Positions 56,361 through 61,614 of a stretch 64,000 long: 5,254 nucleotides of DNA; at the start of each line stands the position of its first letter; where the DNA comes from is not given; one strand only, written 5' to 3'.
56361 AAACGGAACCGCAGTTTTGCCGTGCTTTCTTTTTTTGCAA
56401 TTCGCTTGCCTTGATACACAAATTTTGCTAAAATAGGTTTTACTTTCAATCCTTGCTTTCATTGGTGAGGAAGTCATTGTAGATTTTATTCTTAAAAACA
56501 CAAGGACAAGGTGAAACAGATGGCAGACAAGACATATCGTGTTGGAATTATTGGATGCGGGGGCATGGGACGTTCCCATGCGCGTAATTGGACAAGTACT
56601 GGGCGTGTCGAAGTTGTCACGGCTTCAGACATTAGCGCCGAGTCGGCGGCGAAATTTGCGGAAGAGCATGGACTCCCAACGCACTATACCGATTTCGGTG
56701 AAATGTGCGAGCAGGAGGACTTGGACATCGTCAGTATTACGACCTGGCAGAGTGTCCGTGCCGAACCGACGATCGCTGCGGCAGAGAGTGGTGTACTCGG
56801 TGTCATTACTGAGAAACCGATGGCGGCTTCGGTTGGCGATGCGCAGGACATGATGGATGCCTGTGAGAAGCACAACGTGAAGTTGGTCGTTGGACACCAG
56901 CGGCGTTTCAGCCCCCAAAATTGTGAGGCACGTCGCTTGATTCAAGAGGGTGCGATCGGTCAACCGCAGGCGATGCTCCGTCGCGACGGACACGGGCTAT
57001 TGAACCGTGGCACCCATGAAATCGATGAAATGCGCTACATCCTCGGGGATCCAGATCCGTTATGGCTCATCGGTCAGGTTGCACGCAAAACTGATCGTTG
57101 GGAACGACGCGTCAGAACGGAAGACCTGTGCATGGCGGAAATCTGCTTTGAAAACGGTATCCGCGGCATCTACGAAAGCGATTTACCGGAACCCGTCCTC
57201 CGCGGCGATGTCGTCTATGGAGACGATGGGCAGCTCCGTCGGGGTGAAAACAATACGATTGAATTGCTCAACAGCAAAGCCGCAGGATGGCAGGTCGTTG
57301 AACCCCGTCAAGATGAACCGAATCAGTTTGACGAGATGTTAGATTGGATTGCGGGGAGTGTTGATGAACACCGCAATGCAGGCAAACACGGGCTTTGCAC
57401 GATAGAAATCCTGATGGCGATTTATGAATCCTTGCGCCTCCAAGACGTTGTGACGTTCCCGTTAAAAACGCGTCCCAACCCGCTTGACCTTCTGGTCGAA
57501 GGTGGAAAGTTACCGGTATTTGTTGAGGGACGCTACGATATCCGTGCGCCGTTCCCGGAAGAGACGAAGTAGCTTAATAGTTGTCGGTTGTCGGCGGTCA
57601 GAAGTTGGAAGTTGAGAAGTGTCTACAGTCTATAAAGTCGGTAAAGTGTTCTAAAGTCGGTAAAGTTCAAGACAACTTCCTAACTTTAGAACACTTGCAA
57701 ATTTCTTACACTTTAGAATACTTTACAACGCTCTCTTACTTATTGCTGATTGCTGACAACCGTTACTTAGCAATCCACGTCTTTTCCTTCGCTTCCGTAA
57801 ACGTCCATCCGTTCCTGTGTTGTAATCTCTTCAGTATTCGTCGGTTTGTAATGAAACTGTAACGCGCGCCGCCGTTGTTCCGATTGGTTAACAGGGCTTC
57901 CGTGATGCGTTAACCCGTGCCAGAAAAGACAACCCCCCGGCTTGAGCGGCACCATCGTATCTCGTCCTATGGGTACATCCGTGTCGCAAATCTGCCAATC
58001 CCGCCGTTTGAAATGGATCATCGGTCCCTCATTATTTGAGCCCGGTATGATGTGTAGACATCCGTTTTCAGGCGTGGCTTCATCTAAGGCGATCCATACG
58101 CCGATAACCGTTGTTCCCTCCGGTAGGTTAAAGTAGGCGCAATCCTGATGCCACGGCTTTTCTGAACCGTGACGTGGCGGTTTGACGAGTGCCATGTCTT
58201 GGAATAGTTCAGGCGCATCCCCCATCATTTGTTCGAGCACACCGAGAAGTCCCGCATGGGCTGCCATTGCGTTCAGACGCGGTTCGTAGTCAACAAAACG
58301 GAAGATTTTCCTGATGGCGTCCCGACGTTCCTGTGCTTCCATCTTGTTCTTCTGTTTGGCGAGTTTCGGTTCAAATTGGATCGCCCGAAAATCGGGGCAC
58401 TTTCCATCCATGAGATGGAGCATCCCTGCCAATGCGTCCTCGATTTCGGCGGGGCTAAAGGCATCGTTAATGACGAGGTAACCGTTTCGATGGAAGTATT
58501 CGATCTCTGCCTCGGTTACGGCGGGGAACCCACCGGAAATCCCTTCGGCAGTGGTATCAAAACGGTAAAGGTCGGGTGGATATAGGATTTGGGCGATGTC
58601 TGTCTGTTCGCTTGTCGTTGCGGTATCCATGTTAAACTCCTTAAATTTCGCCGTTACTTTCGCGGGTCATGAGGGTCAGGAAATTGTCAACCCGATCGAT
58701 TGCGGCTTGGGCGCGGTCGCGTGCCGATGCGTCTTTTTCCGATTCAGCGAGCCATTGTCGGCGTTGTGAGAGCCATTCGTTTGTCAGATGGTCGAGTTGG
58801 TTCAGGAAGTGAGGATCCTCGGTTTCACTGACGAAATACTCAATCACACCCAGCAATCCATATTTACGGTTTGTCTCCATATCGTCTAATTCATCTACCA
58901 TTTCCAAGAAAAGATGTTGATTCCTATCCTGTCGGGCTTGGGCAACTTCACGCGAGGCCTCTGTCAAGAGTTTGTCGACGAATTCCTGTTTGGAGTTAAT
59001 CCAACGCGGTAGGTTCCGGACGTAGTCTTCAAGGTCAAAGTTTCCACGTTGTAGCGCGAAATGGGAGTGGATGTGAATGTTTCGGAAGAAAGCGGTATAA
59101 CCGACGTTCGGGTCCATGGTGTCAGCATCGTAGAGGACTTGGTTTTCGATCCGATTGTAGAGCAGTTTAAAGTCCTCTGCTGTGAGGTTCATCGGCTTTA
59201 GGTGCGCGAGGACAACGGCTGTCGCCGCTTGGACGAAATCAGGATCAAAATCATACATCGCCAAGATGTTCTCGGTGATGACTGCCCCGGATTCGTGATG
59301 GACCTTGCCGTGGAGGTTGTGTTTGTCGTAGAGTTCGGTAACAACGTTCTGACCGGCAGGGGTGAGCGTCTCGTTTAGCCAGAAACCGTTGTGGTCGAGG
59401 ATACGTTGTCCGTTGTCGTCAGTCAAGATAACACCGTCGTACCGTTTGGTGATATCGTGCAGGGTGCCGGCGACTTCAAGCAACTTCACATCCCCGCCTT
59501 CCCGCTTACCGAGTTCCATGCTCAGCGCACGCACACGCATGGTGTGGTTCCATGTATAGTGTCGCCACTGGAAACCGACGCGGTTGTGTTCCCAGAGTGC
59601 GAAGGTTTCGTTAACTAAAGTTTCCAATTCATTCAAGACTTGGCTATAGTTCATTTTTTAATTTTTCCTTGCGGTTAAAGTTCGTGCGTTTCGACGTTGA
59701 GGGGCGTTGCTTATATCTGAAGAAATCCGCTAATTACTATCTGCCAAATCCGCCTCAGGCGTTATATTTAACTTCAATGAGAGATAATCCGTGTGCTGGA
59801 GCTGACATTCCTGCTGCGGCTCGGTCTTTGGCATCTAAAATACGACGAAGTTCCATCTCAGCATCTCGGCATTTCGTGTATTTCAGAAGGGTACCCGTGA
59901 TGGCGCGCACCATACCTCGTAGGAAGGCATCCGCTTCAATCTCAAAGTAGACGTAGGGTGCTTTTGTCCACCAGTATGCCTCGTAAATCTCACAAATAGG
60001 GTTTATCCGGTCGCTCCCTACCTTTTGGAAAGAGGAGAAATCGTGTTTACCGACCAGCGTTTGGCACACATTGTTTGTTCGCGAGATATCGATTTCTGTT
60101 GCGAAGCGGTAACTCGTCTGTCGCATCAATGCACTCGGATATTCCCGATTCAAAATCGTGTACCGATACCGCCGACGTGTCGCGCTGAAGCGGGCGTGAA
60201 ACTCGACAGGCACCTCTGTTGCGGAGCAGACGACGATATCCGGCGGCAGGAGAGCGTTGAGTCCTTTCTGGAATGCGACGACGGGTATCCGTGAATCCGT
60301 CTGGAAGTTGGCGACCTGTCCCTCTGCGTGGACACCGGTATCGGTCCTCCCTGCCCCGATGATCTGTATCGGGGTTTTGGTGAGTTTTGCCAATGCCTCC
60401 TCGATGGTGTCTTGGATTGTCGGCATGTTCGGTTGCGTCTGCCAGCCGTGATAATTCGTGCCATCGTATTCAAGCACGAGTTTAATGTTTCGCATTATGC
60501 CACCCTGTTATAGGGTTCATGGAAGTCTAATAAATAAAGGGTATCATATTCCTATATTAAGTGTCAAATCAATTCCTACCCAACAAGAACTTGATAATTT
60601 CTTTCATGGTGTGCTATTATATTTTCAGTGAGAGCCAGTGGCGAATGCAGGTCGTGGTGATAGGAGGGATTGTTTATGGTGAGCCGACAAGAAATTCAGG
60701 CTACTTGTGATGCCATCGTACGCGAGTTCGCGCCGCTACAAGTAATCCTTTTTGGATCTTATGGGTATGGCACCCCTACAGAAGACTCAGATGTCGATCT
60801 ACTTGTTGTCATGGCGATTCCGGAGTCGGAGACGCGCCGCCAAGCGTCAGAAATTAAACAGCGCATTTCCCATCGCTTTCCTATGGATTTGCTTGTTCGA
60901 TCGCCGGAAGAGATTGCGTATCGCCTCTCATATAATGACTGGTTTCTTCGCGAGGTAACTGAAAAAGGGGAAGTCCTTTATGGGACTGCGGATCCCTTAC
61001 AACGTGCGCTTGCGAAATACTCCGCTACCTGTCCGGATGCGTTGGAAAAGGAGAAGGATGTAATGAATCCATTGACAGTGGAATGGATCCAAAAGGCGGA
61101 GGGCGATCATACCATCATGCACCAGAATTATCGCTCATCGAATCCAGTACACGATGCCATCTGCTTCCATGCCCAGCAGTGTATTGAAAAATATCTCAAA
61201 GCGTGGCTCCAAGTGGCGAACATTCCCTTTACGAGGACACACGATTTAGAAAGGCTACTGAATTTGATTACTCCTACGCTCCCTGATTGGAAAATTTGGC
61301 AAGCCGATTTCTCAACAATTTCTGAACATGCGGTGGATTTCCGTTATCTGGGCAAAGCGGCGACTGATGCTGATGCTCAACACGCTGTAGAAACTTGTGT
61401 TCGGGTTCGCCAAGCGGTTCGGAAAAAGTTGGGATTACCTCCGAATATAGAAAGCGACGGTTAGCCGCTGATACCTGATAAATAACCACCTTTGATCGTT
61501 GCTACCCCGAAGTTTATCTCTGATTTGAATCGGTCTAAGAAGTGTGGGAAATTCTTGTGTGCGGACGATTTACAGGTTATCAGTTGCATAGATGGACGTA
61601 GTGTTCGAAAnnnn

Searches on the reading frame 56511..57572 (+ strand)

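Call 78: search_protein_families(library=pfam, proteins=[window:56511-57572:+], max_evalue=0.00001)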
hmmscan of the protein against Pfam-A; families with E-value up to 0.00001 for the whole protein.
window:56511-57572:+ (353 aa): 3 families
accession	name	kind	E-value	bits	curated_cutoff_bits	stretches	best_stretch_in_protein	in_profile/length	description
PF01408.29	GFO_IDH_MocA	-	7.9e-26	91.5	24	1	10-129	2-120/120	Oxidoreductase family, NAD-binding Rossmann fold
PF22725.1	GFO_IDH_MocA_C3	-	1e-06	29.2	27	0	160-240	43-121/124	GFO/IDH/MocA C-terminal domain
PF03807.23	F420_oxidored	-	2.2e-06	28.6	21.6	1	10-76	1-67/94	NADP oxidoreductase coenzyme F420-dependent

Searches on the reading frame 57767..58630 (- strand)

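Call 78: search_protein_families(library=pfam, proteins=[window:57767-58630:-], max_evalue=0.00001)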
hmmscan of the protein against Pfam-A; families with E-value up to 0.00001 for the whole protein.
window:57767-58630:- (287 aa): 1 family
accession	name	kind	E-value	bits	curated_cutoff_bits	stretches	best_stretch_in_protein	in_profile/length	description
PF05721.19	PhyH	-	1.1e-37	130.8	22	1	46-256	1-213/213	Phytanoyl-CoA dioxygenase (PhyH)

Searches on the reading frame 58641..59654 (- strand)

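Call 78: search_protein_families(library=pfam, proteins=[window:58641-59654:-], max_evalue=0.00001)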
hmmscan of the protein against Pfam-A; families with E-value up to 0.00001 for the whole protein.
window:58641-59654:- (337 aa): 1 family
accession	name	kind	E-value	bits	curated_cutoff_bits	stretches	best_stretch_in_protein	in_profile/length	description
PF01966.28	HD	-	2.3e-07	31.5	22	1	34-113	1-86/116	HD domain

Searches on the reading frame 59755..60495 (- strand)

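Call 78: search_protein_families(library=pfam, proteins=[window:59755-60495:-], max_evalue=0.00001)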
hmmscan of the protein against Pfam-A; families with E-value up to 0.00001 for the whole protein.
window:59755-60495:- (246 aa): 1 family
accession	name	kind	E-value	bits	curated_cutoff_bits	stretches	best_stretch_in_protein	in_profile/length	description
PF01416.25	PseudoU_synth_1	-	4.7e-40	136.9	23.3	2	144-245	2-108/108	tRNA pseudouridine synthase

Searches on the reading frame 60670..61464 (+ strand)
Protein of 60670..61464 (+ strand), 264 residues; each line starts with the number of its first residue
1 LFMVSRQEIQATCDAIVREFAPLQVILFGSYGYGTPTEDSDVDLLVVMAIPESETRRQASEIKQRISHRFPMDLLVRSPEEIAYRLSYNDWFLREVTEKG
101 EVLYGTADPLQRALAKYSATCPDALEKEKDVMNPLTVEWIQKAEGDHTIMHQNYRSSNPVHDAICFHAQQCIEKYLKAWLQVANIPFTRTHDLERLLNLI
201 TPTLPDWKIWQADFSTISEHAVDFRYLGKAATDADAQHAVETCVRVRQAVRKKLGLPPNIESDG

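Call 78: search_protein_families(library=pfam, proteins=[window:60670-61464:+], max_evalue=0.00001)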
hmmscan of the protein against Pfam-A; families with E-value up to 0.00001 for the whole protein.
window:60670-61464:+ (264 aa): 3 families
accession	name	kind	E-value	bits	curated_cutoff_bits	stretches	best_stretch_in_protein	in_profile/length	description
PF05168.19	HEPN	-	2.2e-19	70.2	22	1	138-252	3-116/117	HEPN domain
PF01909.29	NTP_transf_2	-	7.7e-11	42.7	21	1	19-82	11-79/93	Nucleotidyltransferase domain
PF18765.7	Polbeta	-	8.4e-08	32.7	26.9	1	20-105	11-89/93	Polymerase beta, Nucleotidyltransferase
